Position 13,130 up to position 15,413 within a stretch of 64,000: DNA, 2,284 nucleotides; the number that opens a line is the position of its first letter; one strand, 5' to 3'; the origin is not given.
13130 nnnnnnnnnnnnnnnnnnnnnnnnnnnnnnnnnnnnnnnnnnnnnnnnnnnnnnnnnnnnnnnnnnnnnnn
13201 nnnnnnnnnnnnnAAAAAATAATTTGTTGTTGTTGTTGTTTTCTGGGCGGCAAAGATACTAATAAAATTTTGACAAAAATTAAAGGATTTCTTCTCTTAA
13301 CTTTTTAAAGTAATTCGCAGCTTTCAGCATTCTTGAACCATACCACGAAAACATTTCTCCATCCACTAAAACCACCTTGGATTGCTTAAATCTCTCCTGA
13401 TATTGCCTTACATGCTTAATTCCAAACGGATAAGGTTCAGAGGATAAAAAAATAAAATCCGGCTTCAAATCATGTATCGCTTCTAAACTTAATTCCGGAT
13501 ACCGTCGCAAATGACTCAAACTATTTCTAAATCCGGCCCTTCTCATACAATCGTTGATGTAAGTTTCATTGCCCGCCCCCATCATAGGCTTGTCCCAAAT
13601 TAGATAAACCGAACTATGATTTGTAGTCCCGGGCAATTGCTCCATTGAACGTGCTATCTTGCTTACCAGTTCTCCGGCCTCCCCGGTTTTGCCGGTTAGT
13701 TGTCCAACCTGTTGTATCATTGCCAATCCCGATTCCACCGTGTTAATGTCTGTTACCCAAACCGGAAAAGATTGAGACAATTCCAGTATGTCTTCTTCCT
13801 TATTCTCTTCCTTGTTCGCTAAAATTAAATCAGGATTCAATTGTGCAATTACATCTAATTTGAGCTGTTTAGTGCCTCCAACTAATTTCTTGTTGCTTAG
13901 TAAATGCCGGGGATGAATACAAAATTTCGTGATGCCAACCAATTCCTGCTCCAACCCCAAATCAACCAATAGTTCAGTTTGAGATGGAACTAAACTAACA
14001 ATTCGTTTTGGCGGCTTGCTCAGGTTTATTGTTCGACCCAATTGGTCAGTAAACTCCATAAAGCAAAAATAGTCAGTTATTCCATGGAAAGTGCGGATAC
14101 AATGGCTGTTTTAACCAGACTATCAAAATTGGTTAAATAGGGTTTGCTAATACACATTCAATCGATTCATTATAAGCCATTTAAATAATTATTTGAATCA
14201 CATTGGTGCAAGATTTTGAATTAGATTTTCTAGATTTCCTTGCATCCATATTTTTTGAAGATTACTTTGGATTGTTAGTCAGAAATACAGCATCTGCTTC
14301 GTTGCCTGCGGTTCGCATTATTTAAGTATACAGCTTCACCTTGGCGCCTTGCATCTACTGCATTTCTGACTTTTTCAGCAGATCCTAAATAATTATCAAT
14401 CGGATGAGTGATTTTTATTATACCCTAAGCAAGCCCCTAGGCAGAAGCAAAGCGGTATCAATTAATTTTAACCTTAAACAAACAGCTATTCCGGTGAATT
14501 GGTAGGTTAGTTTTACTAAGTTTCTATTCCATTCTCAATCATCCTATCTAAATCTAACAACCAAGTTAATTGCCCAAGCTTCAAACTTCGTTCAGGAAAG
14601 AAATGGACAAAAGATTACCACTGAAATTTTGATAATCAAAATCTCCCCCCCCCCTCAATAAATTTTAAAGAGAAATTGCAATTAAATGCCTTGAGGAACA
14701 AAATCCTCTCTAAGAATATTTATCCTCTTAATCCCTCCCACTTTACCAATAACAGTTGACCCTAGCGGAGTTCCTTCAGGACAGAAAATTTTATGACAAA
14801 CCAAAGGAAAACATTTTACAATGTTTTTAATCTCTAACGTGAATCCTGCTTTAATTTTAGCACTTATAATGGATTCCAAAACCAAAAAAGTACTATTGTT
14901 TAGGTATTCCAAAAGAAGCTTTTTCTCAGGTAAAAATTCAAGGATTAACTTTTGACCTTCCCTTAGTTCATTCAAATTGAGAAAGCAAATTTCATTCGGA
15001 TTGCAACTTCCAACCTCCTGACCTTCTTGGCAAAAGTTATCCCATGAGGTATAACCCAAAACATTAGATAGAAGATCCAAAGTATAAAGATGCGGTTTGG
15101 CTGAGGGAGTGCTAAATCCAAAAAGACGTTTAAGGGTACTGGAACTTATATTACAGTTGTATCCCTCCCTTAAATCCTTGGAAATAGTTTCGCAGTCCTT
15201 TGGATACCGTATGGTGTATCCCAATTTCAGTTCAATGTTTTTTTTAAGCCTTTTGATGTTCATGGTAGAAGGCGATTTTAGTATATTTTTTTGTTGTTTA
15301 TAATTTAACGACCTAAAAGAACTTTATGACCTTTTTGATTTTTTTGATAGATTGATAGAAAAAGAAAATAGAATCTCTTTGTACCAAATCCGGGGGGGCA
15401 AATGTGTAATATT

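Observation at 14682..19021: Second, decaying copy of the same signalling module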

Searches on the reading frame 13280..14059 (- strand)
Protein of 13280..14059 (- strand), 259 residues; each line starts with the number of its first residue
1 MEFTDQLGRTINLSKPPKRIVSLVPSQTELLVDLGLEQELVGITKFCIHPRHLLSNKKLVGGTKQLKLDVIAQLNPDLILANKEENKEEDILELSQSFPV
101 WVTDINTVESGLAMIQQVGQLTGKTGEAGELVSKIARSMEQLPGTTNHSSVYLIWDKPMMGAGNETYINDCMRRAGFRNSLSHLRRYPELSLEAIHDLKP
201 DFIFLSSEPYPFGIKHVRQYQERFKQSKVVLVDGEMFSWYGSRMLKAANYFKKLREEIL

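Call 38: search_protein_families(library=pfam, proteins=[window:13280-14059:-], max_evalue=0.001)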
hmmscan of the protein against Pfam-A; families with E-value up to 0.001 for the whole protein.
window:13280-14059:- (259 aa): 1 family
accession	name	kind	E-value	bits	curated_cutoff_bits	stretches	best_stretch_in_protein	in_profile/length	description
PF01497.23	Peripla_BP_2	-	4.5e-24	85.6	27.5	1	20-219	1-213/235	Periplasmic binding protein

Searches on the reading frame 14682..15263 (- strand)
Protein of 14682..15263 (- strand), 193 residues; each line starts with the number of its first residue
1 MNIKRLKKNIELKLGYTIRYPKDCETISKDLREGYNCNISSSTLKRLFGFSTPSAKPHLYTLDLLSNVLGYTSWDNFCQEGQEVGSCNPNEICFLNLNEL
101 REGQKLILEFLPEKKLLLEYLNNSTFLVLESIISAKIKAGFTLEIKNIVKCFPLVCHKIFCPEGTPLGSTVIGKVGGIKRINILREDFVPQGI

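Call 3: search_protein_families(library=pfam, proteins=[window:14682-15263:-], max_evalue=0.01)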
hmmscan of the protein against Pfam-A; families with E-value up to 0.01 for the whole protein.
window:14682-15263:- (193 aa): 0 families

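Call 15: find_homologous_proteins(query=window:14682-15263:-)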
Query window:14682-15263:- (193 aa): 6 proteins with E <= 0.001 among 107 candidates.
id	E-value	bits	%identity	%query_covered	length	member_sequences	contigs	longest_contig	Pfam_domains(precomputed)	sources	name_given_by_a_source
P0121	3.5e-125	433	100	100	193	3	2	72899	-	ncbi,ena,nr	ncbi:MAG: hypothetical protein K1X82_01715 [Bacteroidia bacterium]|nr:hypothetical protein [Bacteroi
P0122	9.4e-75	268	67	95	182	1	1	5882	-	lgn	-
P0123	5.6e-69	250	65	95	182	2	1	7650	-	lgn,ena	-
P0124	4.2e-63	230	57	95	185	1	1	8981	-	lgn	-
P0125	5.4e-25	106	36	93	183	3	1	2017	-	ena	-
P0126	4.0e-18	84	31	91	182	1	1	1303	-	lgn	-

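Call 17: find_encoding_contigs(protein=P0122, flank=10000, max_places=3)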
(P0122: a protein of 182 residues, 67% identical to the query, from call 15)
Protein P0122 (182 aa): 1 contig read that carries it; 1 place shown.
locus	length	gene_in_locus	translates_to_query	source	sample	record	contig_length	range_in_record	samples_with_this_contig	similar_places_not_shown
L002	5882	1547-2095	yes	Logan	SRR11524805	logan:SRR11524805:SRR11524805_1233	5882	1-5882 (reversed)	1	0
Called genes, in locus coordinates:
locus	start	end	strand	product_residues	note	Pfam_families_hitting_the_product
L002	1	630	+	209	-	?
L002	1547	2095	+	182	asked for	-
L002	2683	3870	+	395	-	PF08495:FIST, PF10442:FIST_C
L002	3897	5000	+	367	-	-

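Call 18: find_encoding_contigs(protein=P0123, flank=10000, max_places=3)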
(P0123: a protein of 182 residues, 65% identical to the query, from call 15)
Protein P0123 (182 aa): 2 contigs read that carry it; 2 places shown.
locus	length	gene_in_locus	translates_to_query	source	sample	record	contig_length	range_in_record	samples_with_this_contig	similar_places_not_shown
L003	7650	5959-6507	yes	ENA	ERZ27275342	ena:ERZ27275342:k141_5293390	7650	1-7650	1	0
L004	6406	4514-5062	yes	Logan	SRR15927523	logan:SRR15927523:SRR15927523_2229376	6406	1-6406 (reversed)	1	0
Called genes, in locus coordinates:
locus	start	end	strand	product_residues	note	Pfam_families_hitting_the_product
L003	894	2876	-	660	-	PF00072:Response_reg, PF00989:PAS, PF13188:PAS_8 (faint), PF08447:PAS_3 (weak), PF13426:PAS_9, PF07228:SpoIIE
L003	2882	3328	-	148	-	PF00072:Response_reg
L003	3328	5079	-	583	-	PF00989:PAS (faint), PF13426:PAS_9 (faint), PF08448:PAS_4, PF00512:HisKA, PF02518:HATPase_c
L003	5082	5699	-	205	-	-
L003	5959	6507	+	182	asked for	-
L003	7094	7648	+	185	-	?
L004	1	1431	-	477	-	?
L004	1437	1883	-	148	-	PF00072:Response_reg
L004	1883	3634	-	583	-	PF00989:PAS (faint), PF13426:PAS_9 (faint), PF08448:PAS_4, PF00512:HisKA, PF02518:HATPase_c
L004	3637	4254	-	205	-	-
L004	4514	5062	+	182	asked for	-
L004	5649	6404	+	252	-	?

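Call 19: find_encoding_contigs(protein=P0124, flank=10000, max_places=3)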
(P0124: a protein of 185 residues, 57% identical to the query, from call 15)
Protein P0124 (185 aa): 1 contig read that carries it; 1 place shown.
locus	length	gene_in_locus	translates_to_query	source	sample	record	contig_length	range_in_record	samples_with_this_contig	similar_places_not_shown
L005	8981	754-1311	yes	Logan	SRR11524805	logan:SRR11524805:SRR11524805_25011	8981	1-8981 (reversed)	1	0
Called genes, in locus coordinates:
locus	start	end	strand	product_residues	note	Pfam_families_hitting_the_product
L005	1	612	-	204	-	?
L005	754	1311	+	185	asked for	-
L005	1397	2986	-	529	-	PF18962:Por_Secre_tail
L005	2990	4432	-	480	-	PF07495:Y_Y_Y (faint), PF18962:Por_Secre_tail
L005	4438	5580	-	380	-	-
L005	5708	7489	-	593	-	PF02518:HATPase_c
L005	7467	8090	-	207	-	PF00072:Response_reg, PF00196:GerE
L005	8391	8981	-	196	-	?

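Call 34: find_related_loci(query=A2, collection=genome_contigs, flank=10000)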
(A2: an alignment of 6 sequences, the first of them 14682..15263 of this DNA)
Query A2 (193 aa) in genome_contigs; peptide patterns used: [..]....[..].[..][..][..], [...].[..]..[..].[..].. (x = any residue, [..] = any of these).
27 stretches matched a pattern; 12 encode a relative of the query (tblastn E <= 1e-3); 12 distinct loci.
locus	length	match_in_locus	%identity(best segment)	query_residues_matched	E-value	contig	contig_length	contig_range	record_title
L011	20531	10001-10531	39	6-184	4e-31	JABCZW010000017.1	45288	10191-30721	MAG: Bacteroidetes bacterium isolate BWOrgControl_Nextera83_MAG4 3300020621.a:Ga0206875_1024, whole genome shotgun seque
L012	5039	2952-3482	39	6-184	2e-31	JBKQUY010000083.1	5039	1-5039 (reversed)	MAG: Bacteroidia bacterium isolate SEr2D2E2F__bin_46 SEr2D2E2F_000000210779, whole genome shotgun sequence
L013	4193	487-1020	34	4-181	1e-25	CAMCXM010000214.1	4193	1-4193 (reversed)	MAG: Spirosoma fluviale isolate MiE-14oct19-187 genome assembly, contig: MiE-14oct19-C39846, whole genome shotgun sequen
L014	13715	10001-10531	32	6-184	1e-25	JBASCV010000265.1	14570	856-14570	MAG: Bacteroidia bacterium isolate MFD03501_ilm_asm_bin18 k127_21285, whole genome shotgun sequence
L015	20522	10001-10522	28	6-181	2e-22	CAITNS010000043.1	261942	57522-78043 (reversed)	MAG: uncultured Bacteroidetes bacterium isolate KT_bin-0184 genome assembly, contig: bin-0184:43/86, whole genome shotgu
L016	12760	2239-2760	28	6-181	3e-22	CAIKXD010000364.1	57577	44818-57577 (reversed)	MAG: uncultured Bacteroidetes bacterium isolate Loclat_bin-03925 genome assembly, contig: bin-03925:364/390, whole genom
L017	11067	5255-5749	32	15-181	3e-20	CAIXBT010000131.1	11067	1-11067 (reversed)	MAG: uncultured Bacteroidetes bacterium isolate Umea_bin-04588 genome assembly, contig: bin-04588:131/430, whole genome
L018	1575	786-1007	49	4-77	4e-20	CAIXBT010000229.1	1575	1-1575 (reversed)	MAG: uncultured Bacteroidetes bacterium isolate Umea_bin-04588 genome assembly, contig: bin-04588:229/430, whole genome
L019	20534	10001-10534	32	4-182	1e-19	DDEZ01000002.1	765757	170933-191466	MAG TPA_asm: Bacteroidetes bacterium UBA1941 UBA1941_contig_1726, whole genome shotgun sequence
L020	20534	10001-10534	33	4-182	5e-19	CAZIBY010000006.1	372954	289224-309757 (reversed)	MAG TPA_asm: uncultured Chitinophagaceae bacterium isolate binchicken_co284_129 genome assembly, contig: NODE_26_length_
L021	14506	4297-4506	50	6-75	8e-19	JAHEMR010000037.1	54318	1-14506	MAG: Crocinitomicaceae bacterium isolate Ww78 NODE_681_length_54318_cov_11.958595, whole genome shotgun sequence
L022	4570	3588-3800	46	6-76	4e-16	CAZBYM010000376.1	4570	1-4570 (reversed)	MAG TPA_asm: uncultured Chryseobacterium sp. isolate binchicken_co248_158 genome assembly, contig: NODE_35818_length_457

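Call 35: find_related_loci(query=A2, collection=metagenome_contigs, flank=10000)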
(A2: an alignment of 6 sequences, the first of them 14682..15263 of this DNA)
Query A2 (193 aa) in metagenome_contigs; peptide patterns used: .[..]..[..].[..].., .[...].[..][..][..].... (x = any residue, [..] = any of these).
159 stretches matched a pattern; 21 encode a relative of the query (tblastn E <= 1e-3); 21 distinct loci.
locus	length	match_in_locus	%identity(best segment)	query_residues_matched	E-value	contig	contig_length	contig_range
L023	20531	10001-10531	39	6-184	6e-31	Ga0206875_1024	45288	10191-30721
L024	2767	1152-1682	35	6-184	1e-28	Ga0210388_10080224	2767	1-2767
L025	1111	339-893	34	4-187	7e-29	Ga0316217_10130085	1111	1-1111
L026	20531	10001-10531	35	6-184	8e-28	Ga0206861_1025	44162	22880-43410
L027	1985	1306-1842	33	1-182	6e-24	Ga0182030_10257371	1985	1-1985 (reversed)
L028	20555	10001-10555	34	4-187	2e-23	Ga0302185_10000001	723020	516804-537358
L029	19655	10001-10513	29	6-178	1e-22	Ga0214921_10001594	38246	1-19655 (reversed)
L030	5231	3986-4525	31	6-187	3e-21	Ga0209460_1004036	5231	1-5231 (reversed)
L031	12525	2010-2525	34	6-184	3e-21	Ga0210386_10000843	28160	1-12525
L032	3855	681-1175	32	14-181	5e-21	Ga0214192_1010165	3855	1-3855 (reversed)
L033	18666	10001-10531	38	6-184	7e-31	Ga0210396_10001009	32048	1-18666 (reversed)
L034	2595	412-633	49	4-77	7e-20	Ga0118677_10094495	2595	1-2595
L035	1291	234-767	30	6-185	5e-19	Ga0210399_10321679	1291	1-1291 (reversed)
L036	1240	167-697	32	6-184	4e-17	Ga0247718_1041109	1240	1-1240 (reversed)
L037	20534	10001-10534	32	4-182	2e-19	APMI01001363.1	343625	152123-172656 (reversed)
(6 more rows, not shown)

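Call 39: search_protein_families(library=ncbifam, proteins=[window:14682-15263:-], max_evalue=0.1)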
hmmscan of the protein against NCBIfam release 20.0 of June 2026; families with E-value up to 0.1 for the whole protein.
window:14682-15263:- (193 aa): 0 families

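Call 57: search_solved_structures(query=A2, max_evalue=1)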
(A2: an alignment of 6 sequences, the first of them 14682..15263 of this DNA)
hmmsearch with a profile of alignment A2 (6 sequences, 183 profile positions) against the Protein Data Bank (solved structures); distinct sequences matched with E-value up to 1: 1.
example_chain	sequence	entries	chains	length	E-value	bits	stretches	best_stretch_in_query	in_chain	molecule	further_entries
9cy9_A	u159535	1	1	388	0.14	14.8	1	18-63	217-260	Biofilm regulatory protein A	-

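Call 67: predict_structure(alignment_id=A2)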
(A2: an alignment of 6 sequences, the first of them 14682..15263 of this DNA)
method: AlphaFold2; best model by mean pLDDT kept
length: 193 residues; sequences in the alignment: 6
mean_pLDDT: 81.7   pTM: 0.52
mean pLDDT of the five models: 81.7, 81.1, 81.1, 80.1, 79.5
residues with pLDDT >= 90: 72; 70-90: 89; 50-70: 15; < 50: 17
segments of 3 or more residues with pLDDT < 50: 81-90, 187-193
pLDDT, mean of each block of 10 residues (from residue 1): 85 90 92 85 89 71 85 76 43 75 93 88 94 83 89 88 91 82 65 42
secondary structure, 60 per line:
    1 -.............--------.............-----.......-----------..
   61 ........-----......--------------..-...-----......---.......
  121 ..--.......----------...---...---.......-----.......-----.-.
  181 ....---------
elements in order: H2-14 H23-35 H41-47 H59-68 H74-79 E105-110 E114-122 E125-131 E142-144 E148-150 E154-160 E166-172 E180-184

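Call 71: fold_search(model_id=the predicted structure, library=pdb)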
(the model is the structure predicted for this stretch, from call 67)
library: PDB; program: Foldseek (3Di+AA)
matches with E <= 10: 887; with E <= 0.001: 0
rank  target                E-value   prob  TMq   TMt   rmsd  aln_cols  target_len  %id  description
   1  1i8f_G                3.1e-02  0.82  0.18  0.40   5.9        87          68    6  THE CRYSTAL STRUCTURE OF A HEPTAMERIC ARCHAEAL SM PROTEIN: IMPLICATIONS FOR THE EUKARYOTIC SNRNP CORE (released 2001-05-16)
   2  6bbq                  3.1e-02  0.16  0.18  0.08  23.6       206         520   12  Model for extended volume of truncated monomeric Cytohesin-3 (Grp1; amino acids 63-399) E161A Arf6 Q67L fusion protein (released 2018-01-10)
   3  1loj_D                4.4e-02  0.75  0.18  0.38   6.4        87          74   11  Crystal structure of a Methanobacterial Sm-like archaeal protein (SmAP1) bound to uridine-5'-monophosphate (UMP) (released 2003-03-25)
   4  6ppn_G                4.4e-02  0.75  0.19  0.37   7.4        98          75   12  Structure of S. pombe Lsm2-8 with unprocessed U6 snRNA (released 2020-06-17)
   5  5gan_g                4.6e-02  0.75  0.21  0.43   6.0        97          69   12  The overall structure of the yeast spliceosomal U4/U6.U5 tri-snRNP at 3.7 Angstrom (released 2016-01-27)
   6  6n7p_Q                4.6e-02  0.63  0.17  0.34   8.0        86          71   14  S. cerevisiae spliceosomal E complex (UBC4) (released 2019-09-18)
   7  1i8f_B                5.2e-02  0.72  0.18  0.38   6.0        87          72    6  THE CRYSTAL STRUCTURE OF A HEPTAMERIC ARCHAEAL SM PROTEIN: IMPLICATIONS FOR THE EUKARYOTIC SNRNP CORE (released 2001-05-16)
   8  8xi2_g                5.5e-02  0.85  0.21  0.45   5.8        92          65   12  Cryo-EM structure of the Chlamydomonas C* complex (released 2024-10-09)
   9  4m75_F                5.5e-02  0.66  0.22  0.43   7.3       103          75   14  Crystal structure of Lsm1-7 complex (released 2013-10-23)
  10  4f7u_J                5.9e-02  0.63  0.19  0.39   6.7        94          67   13  The 6S snRNP assembly intermediate (released 2013-01-30)
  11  6ppq_G                5.9e-02  0.44  0.18  0.32   8.2       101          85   15  Structure of S. pombe Lsm1-7 with RNA, polyuridine with 3' adenosine (released 2020-06-17)
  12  1loj_C                6.6e-02  0.69  0.18  0.36   6.4        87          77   13  Crystal structure of a Methanobacterial Sm-like archaeal protein (SmAP1) bound to uridine-5'-monophosphate (UMP) (released 2003-03-25)
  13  1m5q_1                7.0e-02  0.82  0.21  0.29   5.7        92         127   10  Crystal structure of a novel Sm-like archaeal protein from Pyrobaculum aerophilum (released 2003-03-18)
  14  1th7_A                7.0e-02  0.66  0.18  0.36   6.1        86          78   12  Crystal Structure of an Archaeal Sm Protein from Sulfolobus solfataricus (released 2005-06-07)
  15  3jb9_J                7.4e-02  0.75  0.21  0.44   6.4        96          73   10  Cryo-EM structure of the yeast spliceosome at 3.6 angstrom resolution (released 2015-09-23)
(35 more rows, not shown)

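Call 72: search_protein_families(library=pfam, alignment_id=A2, max_evalue=1)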
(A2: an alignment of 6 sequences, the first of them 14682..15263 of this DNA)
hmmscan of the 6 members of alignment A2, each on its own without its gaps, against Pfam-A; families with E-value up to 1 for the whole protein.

A. member 1, window:14682-15263:- (193 aa): 0 families

B. families by the number of members that match (of 6 scanned): 1 family
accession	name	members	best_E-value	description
PF20066.5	Glyoxalase_8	1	0.13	Glyoxalase superfamily protein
